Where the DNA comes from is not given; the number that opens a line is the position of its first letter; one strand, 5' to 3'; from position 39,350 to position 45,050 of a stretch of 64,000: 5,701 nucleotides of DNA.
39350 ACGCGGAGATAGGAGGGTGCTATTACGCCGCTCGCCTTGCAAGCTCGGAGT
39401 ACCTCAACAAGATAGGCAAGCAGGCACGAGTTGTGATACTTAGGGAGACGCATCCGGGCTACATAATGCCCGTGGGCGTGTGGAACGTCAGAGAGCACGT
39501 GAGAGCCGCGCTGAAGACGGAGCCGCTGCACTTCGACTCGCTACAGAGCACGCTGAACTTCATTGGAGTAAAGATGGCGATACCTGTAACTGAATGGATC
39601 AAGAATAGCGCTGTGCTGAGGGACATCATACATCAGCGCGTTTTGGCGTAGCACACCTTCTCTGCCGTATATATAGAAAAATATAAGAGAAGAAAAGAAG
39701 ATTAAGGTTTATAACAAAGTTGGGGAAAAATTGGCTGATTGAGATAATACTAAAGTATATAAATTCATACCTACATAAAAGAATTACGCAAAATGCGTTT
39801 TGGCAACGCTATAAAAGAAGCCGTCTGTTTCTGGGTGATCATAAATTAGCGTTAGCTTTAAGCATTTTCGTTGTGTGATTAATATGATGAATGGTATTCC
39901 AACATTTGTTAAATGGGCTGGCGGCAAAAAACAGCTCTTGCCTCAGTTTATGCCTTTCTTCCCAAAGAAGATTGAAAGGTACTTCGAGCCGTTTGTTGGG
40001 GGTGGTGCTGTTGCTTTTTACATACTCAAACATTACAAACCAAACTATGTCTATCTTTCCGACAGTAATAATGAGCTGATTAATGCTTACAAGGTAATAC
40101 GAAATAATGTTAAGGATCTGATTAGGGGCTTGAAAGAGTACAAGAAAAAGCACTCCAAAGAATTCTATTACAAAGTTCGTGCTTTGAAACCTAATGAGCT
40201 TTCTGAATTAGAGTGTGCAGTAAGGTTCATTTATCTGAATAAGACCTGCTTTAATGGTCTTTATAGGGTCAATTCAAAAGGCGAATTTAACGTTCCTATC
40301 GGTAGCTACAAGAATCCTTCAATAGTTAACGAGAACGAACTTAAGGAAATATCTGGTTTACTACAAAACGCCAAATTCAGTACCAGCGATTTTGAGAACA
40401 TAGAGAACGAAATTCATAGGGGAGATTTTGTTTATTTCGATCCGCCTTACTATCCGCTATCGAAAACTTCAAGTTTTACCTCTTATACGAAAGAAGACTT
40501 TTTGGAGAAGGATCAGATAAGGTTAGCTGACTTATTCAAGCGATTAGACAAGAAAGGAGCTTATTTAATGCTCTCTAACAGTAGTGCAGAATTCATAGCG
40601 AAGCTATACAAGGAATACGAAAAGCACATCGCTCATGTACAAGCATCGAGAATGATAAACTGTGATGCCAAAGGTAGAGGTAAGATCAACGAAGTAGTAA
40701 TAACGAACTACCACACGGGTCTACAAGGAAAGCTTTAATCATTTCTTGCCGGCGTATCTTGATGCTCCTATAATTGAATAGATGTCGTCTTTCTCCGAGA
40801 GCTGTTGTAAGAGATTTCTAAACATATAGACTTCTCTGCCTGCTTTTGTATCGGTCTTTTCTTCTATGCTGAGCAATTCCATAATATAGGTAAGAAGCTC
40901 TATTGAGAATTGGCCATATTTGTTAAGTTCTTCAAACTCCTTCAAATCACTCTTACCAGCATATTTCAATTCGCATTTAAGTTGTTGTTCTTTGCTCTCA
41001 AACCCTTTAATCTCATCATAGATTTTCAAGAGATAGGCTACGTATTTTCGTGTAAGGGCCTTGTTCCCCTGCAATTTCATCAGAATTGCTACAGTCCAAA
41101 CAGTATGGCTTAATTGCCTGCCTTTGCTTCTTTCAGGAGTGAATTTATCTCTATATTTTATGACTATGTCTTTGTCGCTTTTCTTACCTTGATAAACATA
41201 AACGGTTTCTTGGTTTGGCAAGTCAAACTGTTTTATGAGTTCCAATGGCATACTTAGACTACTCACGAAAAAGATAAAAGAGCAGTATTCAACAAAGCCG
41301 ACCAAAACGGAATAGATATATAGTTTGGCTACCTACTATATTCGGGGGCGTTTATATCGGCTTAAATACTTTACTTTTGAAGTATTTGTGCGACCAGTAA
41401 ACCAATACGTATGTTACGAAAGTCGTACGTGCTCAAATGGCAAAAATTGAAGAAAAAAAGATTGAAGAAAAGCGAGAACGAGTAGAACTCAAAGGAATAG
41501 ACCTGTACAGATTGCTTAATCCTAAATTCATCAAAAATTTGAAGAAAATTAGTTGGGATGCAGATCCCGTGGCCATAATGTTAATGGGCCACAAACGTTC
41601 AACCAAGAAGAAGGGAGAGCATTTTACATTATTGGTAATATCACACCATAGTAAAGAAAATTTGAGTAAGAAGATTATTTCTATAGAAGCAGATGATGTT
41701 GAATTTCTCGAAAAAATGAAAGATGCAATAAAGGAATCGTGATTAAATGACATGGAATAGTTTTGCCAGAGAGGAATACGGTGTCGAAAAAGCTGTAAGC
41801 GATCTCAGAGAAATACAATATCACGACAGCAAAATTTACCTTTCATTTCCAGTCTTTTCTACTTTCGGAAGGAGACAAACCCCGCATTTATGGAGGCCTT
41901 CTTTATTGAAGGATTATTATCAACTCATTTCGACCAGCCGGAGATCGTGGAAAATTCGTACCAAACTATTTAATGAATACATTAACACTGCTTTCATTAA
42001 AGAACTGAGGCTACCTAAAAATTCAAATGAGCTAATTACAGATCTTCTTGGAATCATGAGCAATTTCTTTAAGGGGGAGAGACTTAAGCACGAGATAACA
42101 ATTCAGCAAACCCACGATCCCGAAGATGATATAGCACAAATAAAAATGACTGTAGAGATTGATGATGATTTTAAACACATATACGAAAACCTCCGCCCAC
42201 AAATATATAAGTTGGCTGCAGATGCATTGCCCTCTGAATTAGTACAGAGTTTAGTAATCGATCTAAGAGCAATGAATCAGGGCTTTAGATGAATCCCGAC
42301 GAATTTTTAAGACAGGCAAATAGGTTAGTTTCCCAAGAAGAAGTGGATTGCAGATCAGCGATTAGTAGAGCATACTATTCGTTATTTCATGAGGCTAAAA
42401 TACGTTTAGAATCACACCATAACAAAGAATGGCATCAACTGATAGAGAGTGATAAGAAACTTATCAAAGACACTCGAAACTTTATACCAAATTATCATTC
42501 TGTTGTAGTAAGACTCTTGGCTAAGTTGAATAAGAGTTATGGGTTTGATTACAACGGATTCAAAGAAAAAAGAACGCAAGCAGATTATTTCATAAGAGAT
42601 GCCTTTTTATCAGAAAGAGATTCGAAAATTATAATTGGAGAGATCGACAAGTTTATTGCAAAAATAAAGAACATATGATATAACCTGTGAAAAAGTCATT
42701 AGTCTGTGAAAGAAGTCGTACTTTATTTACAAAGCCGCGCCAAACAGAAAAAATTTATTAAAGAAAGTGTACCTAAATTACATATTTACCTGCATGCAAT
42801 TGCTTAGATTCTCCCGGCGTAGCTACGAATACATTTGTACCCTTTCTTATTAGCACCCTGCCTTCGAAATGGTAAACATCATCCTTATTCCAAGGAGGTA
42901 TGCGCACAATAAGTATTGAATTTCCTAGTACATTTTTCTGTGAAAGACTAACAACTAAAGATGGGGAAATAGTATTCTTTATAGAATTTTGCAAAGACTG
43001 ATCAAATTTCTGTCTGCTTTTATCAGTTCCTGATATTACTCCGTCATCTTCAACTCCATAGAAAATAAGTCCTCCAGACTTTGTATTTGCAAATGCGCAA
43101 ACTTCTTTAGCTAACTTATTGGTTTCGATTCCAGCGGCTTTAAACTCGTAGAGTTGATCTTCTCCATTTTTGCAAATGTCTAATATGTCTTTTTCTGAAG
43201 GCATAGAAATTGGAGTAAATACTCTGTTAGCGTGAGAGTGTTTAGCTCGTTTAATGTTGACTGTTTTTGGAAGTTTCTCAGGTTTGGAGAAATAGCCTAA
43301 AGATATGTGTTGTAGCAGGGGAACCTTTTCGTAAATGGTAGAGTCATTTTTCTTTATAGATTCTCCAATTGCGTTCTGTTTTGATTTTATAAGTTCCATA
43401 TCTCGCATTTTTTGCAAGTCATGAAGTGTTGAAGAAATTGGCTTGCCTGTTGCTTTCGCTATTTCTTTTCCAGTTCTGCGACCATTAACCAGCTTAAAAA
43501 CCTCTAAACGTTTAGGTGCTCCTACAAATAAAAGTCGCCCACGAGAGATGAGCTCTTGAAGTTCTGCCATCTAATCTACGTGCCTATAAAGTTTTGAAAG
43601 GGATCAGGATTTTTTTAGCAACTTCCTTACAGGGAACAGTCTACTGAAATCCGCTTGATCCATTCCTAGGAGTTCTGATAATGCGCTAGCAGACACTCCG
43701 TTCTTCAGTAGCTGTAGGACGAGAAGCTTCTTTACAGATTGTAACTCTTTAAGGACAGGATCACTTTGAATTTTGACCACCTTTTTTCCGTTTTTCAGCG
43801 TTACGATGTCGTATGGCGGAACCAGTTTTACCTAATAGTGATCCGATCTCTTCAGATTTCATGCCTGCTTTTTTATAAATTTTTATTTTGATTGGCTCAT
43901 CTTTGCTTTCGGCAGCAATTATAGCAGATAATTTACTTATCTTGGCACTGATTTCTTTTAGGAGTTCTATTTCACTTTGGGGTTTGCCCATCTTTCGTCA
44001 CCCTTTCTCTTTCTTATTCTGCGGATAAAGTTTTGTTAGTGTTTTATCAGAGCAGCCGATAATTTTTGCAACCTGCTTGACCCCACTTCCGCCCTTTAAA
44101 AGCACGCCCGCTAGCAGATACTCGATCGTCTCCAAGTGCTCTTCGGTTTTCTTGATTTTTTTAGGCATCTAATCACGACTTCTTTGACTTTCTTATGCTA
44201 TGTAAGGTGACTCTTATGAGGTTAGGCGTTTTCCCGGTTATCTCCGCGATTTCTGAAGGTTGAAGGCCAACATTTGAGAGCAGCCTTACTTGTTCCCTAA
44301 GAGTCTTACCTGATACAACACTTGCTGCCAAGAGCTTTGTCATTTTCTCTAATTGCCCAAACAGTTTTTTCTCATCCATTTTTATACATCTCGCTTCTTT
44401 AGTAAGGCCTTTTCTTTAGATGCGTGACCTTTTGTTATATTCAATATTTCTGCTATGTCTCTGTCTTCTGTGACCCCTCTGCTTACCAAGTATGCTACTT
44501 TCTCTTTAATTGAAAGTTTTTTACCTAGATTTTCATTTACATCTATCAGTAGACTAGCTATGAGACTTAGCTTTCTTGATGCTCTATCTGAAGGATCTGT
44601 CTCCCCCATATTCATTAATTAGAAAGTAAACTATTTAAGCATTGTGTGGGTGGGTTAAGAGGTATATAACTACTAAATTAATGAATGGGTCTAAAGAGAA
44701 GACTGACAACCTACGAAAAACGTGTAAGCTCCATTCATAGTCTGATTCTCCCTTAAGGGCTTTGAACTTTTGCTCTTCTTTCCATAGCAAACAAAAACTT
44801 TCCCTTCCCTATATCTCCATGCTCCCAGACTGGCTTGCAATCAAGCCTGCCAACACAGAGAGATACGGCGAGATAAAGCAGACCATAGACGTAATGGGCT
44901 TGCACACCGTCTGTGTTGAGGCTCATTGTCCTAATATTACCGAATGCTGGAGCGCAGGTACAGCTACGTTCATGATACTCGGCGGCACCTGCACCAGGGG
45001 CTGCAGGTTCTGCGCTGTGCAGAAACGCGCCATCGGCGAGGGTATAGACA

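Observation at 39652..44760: AT-rich 5.1-kb accessory island with defense-island-like gene content and no mobility genes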

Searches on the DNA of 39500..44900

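Call 107: search_rna_families(source=window, start=39500, end=44900, threshold=evalue, max_evalue=1)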
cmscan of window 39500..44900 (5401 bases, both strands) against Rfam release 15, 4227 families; matches with E-value up to 1: 1.
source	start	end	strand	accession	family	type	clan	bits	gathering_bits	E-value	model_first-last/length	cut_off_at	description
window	43753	43849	+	RF03653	mir-971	Gene; miRNA;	-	22.9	53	0.36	1-77/77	no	mir-971 microRNA precursor family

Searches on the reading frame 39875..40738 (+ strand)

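Call 3: search_protein_families(library=pfam, proteins=[window:39875-40738:+], max_evalue=0.1)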
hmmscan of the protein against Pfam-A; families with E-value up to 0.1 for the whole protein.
window:39875-40738:+ (287 aa): 4 families
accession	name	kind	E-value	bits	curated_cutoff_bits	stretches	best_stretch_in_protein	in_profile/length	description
PF02086.21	MethyltransfD12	-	2.8e-71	240.6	22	1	14-260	1-252/253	D12 class N6 adenine-specific DNA methyltransferase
PF23353.1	BBS2_hp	-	0.0093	16.5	27.7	1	51-88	51-88/98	BBS2 hairpin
PF10158.14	LOH1CR12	-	0.056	14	24.7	0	52-111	38-94/131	Tumour suppressor protein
PF03602.21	Cons_hypoth95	-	0.069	13.2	24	0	165-213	93-145/182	Conserved hypothetical protein 95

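Call 4: search_protein_families(library=padloc, proteins=[window:39875-40738:+], max_evalue=0.1)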
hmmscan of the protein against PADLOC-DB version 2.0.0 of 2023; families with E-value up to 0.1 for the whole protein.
window:39875-40738:+ (287 aa): 22 families
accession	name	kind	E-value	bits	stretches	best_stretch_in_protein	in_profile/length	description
PDLC03735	oMTase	-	7.3e-101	335.3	1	9-280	8-283/284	orphan methyltransferase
PDLC03294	MTase_II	-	1.1e-99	331.5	1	10-279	6-271/272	Type II methyltransferase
PDLC03261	MTase_II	-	1.7e-78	262.5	1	10-276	26-283/643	Type II methyltransferase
PDLC03266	MTase_II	-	3.5e-73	244.5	1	10-277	16-282/285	Type II methyltransferase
PDLC03729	oMTase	-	1.3e-64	216.4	1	9-275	5-265/275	orphan methyltransferase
PDLC03247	MTase_II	-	5.8e-42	141.8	1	12-280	6-266/282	Type II methyltransferase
PDLC03383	MTase_II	-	8.8e-33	112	2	87-280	118-314/318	Type II methyltransferase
PDLC03344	MTase_II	-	3.3e-30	103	1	10-153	5-148/154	Type II methyltransferase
PDLC03264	MTase_II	-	3.8e-24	83.5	1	12-279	15-283/306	Type II methyltransferase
PDLC03717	oMTase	-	3e-22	77.4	1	12-281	6-268/285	orphan methyltransferase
PDLC03302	MTase_II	-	2.1e-21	74.3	1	6-213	357-563/626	Type II methyltransferase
PDLC03287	MTase_II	-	5.2e-21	73.1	1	12-281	367-643/646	Type II methyltransferase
PDLC03349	MTase_II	-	7.9e-21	72.5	2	96-236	172-312/374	Type II methyltransferase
PDLC04018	PD-Lambda-5_B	-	1.3e-18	65.3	1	8-258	4-256/291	-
PDLC03253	MTase_II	-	5.3e-18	63.6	1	11-278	6-252/253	Type II methyltransferase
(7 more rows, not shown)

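Call 21: search_protein_families(library=ncbifam, proteins=[window:39875-40738:+], max_evalue=1)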
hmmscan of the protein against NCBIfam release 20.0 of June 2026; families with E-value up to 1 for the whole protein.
window:39875-40738:+ (287 aa): 3 families
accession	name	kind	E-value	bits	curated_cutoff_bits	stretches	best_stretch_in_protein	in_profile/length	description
TIGR00571.1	dam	subfamily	3.5e-93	312.2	114.85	1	10-278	3-267/267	Dam family site-specific DNA-(adenine-N6)-methyltransferase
NF008152.0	PRK10904.1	equivalog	2.4e-49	168.2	441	1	10-275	6-265/271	adenine-specific DNA-methyltransferase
NF010349.0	PRK13777.1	equivalog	0.14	11.5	153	1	222-256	95-129/190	HTH-type transcriptional regulator Hpr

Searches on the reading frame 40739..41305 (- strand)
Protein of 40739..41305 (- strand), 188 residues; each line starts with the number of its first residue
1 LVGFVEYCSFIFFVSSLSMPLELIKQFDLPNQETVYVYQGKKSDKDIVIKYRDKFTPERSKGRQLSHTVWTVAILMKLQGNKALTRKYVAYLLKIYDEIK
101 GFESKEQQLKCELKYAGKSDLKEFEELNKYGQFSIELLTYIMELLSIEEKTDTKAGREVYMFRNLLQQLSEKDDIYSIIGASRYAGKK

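Call 3: search_protein_families(library=pfam, proteins=[window:40739-41305:-], max_evalue=0.1)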
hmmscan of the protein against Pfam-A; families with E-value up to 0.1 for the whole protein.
window:40739-41305:- (188 aa): 0 families

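Call 4: search_protein_families(library=padloc, proteins=[window:40739-41305:-], max_evalue=0.1)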
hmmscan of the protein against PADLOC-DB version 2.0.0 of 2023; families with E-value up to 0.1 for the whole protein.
window:40739-41305:- (188 aa): 0 families

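Call 21: search_protein_families(library=ncbifam, proteins=[window:40739-41305:-], max_evalue=1)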
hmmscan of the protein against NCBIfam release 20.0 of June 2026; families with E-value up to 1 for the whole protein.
window:40739-41305:- (188 aa): 2 families
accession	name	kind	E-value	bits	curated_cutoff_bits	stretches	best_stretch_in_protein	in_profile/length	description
NF007681.0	PRK10356.1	equivalog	0.059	12.5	193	1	55-100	222-267/274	protein bax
NF001248.0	PRK00218.1-4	equivalog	0.36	10.6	225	1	102-177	55-122/207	high frequency lysogenization protein HflD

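Call 22: search_protein_families(library=phrogs, proteins=[window:40739-41305:-], max_evalue=1)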
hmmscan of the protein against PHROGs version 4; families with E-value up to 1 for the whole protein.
window:40739-41305:- (188 aa): 2 families
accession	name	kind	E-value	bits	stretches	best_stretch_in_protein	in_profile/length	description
phrog_35156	-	unknown function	0.072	14.1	1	34-105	3-79/154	-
phrog_5047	-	unknown function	0.076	14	1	47-87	50-93/128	-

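Call 25: find_homologous_proteins(query=window:40739-41305:-, max_evalue=0.01)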
Query window:40739-41305:- (188 aa): 16 proteins with E <= 0.01 among 95 candidates.
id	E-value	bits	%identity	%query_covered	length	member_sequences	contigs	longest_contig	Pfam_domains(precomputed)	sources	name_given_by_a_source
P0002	1.8e-103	362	100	90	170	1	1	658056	-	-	-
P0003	2.9e-80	286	78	90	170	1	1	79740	-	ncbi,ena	-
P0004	8.4e-66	239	68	90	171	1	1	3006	-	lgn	-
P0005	2.3e-64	235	68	90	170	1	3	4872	-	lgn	-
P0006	2.8e-37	146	49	90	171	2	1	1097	-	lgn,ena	-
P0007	5.7e-35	139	45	88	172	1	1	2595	-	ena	-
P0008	5.8e-34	136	45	90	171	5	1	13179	-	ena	-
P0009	1.7e-33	134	44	89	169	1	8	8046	-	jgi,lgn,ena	jgi:hypothetical protein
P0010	2.7e-33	133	44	88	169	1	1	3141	-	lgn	-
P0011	6.5e-33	132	44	88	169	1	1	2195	-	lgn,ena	-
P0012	6.6e-33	132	44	88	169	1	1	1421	-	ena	-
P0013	6.6e-33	132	44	88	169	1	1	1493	-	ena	-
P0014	2.7e-30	124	41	87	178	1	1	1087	-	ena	-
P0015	3.6e-21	94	33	91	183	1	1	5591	-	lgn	-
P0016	5.2e-20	90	34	81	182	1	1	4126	-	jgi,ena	-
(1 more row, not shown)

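Call 28: find_encoding_contigs(protein=P0003, flank=6000, max_places=3)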
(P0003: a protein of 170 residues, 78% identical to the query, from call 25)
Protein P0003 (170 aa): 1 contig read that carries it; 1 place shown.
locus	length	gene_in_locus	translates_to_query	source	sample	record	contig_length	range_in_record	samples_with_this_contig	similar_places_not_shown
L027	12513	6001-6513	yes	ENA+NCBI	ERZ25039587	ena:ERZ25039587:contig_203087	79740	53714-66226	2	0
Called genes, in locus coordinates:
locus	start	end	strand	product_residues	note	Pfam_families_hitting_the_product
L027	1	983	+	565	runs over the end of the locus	PF03483:B3_4, PF03484:B5, PF01409:tRNA-synt_2d (weak), PF17759:tRNA_synthFbeta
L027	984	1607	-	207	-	-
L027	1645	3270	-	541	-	PF13353:Fer4_12 (weak), PF04055:Radical_SAM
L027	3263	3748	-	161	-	-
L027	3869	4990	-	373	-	-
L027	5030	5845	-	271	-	PF01798:Nop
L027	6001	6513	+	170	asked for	-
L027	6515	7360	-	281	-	PF02086:MethyltransfD12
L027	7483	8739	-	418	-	PF04434:SWIM (faint), PF01609:DDE_Tnp_1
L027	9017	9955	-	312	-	-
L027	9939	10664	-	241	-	-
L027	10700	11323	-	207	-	-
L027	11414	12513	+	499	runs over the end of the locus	PF00587:tRNA-synt_2b, PF03129:HGTP_anticodon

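Call 29: find_encoding_contigs(protein=P0008, flank=6000, max_places=3)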
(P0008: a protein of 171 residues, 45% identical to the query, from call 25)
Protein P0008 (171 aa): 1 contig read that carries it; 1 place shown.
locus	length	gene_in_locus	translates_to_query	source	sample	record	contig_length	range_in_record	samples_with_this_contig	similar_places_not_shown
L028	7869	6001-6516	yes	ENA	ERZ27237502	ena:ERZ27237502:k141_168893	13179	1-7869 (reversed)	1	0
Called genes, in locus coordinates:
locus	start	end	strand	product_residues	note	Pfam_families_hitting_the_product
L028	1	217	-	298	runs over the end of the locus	PF07927:HicA_toxin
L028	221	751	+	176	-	PF00156:Pribosyltran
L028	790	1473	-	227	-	-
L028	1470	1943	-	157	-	PF00578:AhpC-TSA, PF08534:Redoxin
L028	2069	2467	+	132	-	-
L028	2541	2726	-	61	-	-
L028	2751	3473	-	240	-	-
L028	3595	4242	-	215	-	PF01427:Peptidase_M15, PF02557:VanY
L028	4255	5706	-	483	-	-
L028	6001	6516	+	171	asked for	-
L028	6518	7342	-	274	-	PF02086:MethyltransfD12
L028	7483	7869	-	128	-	?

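Call 30: find_encoding_contigs(protein=P0009, flank=5000, max_places=4)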
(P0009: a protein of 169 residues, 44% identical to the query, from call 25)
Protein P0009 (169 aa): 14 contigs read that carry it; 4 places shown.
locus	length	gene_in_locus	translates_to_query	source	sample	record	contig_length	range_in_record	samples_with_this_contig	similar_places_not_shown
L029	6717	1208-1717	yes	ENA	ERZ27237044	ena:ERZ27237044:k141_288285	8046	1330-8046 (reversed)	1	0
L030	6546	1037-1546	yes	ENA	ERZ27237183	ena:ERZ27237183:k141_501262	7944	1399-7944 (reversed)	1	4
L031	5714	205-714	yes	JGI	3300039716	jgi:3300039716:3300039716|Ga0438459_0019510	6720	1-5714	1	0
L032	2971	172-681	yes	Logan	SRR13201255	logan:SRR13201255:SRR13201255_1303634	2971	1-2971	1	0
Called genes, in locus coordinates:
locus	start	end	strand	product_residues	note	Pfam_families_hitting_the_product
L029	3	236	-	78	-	?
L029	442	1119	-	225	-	PF04893:Yip1 (weak)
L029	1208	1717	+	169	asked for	-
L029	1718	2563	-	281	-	PF02086:MethyltransfD12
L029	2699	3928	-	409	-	PF01609:DDE_Tnp_1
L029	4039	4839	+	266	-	PF04343:DUF488, PF22751:DUF488-N3a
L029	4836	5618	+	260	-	PF22557:DuOB (weak)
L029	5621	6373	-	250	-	-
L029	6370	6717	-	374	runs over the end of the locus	PF02195:ParB_N (weak)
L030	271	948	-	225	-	PF04893:Yip1 (weak)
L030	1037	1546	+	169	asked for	-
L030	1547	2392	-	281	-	PF02086:MethyltransfD12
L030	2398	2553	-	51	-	-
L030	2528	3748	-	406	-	PF01609:DDE_Tnp_1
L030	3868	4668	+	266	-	PF04343:DUF488, PF22751:DUF488-N3a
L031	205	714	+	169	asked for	-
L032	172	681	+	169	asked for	-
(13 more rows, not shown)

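Call 41: predict_structure(alignment_id=A1)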
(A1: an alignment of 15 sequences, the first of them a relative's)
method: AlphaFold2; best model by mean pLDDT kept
length: 170 residues; sequences in the alignment: 15
mean_pLDDT: 83.7   pTM: 0.82
mean pLDDT of the five models: 83.7, 82.8, 81.8, 81.7, 80.7
residues with pLDDT >= 90: 69; 70-90: 78; 50-70: 20; < 50: 3
segments of 3 or more residues with pLDDT < 50: 168-170
pLDDT, mean of each block of 10 residues (from residue 1): 86 88 88 81 73 89 93 92 91 83 89 90 91 70 79 79 58
secondary structure, 60 per line:
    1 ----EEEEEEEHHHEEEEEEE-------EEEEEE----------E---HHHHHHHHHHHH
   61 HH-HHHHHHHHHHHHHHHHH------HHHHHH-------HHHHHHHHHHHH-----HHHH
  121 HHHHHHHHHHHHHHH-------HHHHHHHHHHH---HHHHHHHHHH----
elements in order: E5-11 E15-21 E29-34 H49-62 H64-80 H87-92 H100-111 H117-135 H143-153 H157-166

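Call 45: fold_search(model_id=the predicted structure, library=pdb)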
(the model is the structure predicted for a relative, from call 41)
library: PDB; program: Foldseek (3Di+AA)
matches with E <= 10: 79; with E <= 0.001: 0
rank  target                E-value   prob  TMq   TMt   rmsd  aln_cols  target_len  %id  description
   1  8rxh_LO               7.9e-01  0.03  0.14  0.10  19.3       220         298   11  CRYO-EM STRUCTURE OF LEISHMANIA MAJOR 80S RIBOSOME WITH A/P/E-site tRNA AND mRNA : PARENTAL STRAIN (released 2024-05-15)
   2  8y0e_B                1.0e+00  0.04  0.16  0.04  21.8       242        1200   12  ASFV RNAP M1249L C-tail occupied complex4 (MCOC4) (released 2025-01-29)
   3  4gl6_A                1.3e+00  0.04  0.20  0.15  18.4       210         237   12  Crystal structure of a DUF5037 family protein (RUMGNA_01148) from Ruminococcus gnavus ATCC 29149 at 2.55 A resolution (released 2012-10-03)
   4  8qhu_O                1.3e+00  0.02  0.14  0.10  18.9       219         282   10  CRYO-EM STRUCTURE OF LEISHMANIA MAJOR 80S RIBOSOME : LM32Cs1C1 snoRNA overexpression (released 2025-02-12)
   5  1su0                  1.4e+00  0.09  0.22  0.26  12.8       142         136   14  Crystal structure of a hypothetical protein at 2.3 A resolution (released 2004-08-24)
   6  6neo                  1.5e+00  0.03  0.15  0.12  19.1       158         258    9  Crystal structure of PprA filament from Deinococcus radiodurans (released 2019-02-20)
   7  4gl6_B                1.7e+00  0.04  0.20  0.15  18.6       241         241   11  Crystal structure of a DUF5037 family protein (RUMGNA_01148) from Ruminococcus gnavus ATCC 29149 at 2.55 A resolution (released 2012-10-03)
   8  1u5k_A                1.8e+00  0.08  0.21  0.16  12.9       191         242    9  Recombinational repair protein RecO (released 2004-10-26)
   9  1w3s_B                1.8e+00  0.08  0.21  0.17  13.4       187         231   10  The crystal structure of RecO from Deinococcus radiodurans. (released 2005-02-23)
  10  9om8_B                2.7e+00  0.02  0.15  0.12  18.6       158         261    9  Crystal structure of PprA S-F filament from Deinococcus radiodurans (released 2025-05-28)
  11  2v1c_C                2.8e+00  0.05  0.19  0.15  13.4       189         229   13  Crystal structure and mutational study of RecOR provide insight into its role in DNA repair (released 2007-07-03)
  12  2iy2_A                3.0e+00  0.30  0.16  0.37   2.5        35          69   23  Crystal structure of the N-terminal dimer domain of E.coli DsbG (released 2007-07-17)
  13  5bpt                  3.0e+00  0.03  0.18  0.07  26.2       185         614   10  Atomic-resolution structures of the APC/C subunits Apc4 and the Apc5 N-terminal domain (released 2015-09-02)
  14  8ovj_O                3.1e+00  0.02  0.16  0.12  17.4       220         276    9  CRYO-EM STRUCTURE OF LEISHMANIA MAJOR 80S RIBOSOME : PARENTAL STRAIN (released 2024-05-08)
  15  8a5y_C                3.5e+00  0.02  0.18  0.04  17.4       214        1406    8  S. cerevisiae apo unphosphorylated APC/C. (released 2022-08-31)
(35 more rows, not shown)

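Call 53: search_solved_structures(query=A1, max_evalue=10, show_alignments=1)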
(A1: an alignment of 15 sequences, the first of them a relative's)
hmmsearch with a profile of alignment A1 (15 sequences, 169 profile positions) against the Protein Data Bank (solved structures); distinct sequences matched with E-value up to 10: 6.
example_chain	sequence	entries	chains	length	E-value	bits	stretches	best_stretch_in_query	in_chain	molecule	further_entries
2yn7_A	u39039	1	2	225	0.33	14.3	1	103-138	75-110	OUTER SURFACE PROTEIN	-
5izt_A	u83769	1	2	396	0.9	12.9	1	104-138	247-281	Outer surface protein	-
1u1i_A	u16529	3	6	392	1.2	12.5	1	104-153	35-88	myo-inositol-1-phosphate synthase | Myo-inositol-1-phosphate synthase (Ino1)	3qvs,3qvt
3qw2_A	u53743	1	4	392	1.2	12.5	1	104-153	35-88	Myo-inositol-1-phosphate synthase (Ino1)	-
3qvx_A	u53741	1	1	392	1.2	12.4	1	104-153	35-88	Myo-inositol-1-phosphate synthase (Ino1)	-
3qvw_A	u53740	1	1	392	1.2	12.4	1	104-153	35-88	Myo-inositol-1-phosphate synthase (Ino1)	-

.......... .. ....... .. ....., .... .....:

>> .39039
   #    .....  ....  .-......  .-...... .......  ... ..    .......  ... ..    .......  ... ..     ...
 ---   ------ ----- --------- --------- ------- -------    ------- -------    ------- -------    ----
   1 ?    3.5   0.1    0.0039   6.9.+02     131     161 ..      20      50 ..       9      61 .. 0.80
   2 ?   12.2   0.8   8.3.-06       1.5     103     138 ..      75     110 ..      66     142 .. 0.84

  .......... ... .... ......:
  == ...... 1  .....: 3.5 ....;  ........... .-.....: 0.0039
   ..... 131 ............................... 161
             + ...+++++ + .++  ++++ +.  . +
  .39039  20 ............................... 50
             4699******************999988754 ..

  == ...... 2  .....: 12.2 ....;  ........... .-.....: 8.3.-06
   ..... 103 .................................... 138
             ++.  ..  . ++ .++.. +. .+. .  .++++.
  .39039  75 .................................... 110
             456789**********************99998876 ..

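Call 86: fold_search(model_id=the predicted structure, library=viral)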
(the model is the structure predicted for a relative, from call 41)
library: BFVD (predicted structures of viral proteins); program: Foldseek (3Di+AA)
matches with E <= 10: 170; with E <= 0.001: 0
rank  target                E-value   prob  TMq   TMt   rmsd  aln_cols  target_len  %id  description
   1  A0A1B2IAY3            3.9e-01  0.21  0.26  0.20  11.2       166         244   12  (no name in the UniProt tables at hand)
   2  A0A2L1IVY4            7.3e-01  0.66  0.49  0.43   7.1       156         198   13  Uncharacterized protein [Streptomyces phage BillNye]
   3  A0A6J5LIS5            7.7e-01  0.10  0.19  0.18  17.4       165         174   11  Uncharacterized protein [uncultured Caudovirales phage]
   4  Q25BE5                8.6e-01  0.07  0.18  0.20  19.6       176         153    8  Uncharacterized protein [His 2 virus]
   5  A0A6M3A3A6            9.0e-01  0.04  0.15  0.11  17.4       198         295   11  Uncharacterized protein [Vibrio phage vB_ValM-yong1]
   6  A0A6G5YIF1            9.5e-01  0.66  0.17  0.38   2.6        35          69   14  (no name in the UniProt tables at hand)
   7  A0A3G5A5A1            1.1e+00  0.05  0.19  0.17  13.2       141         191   13  Uncharacterized protein [Harvfovirus sp.]
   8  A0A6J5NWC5            1.2e+00  0.02  0.12  0.06  19.7       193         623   16  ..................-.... domain-containing protein [uncultured Caudovirales phage]
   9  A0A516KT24            1.5e+00  0.06  0.18  0.13  14.6       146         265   17  Uncharacterized protein [Microbacterium phage Araxxi]
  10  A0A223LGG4            1.6e+00  0.47  0.19  0.14   2.6        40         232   10  Uncharacterized protein [Erwinia phage vB_EamM_RisingSun]
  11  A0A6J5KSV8            1.7e+00  0.08  0.23  0.25  16.4       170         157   15  Uncharacterized protein [uncultured Caudovirales phage]
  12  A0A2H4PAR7            1.8e+00  0.01  0.13  0.03  27.0       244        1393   12  (no name in the UniProt tables at hand)
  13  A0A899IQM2            1.9e+00  0.57  0.17  0.33   2.1        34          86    6  (no name in the UniProt tables at hand)
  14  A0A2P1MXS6            2.0e+00  0.38  0.20  0.28   4.7        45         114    9  Uncharacterized protein [Staphylococcus phage phiSA_BS1]
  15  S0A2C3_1              2.0e+00  0.04  0.20  0.07  17.5       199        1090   12  Structural protein [Cellulophaga phage phi14:2]
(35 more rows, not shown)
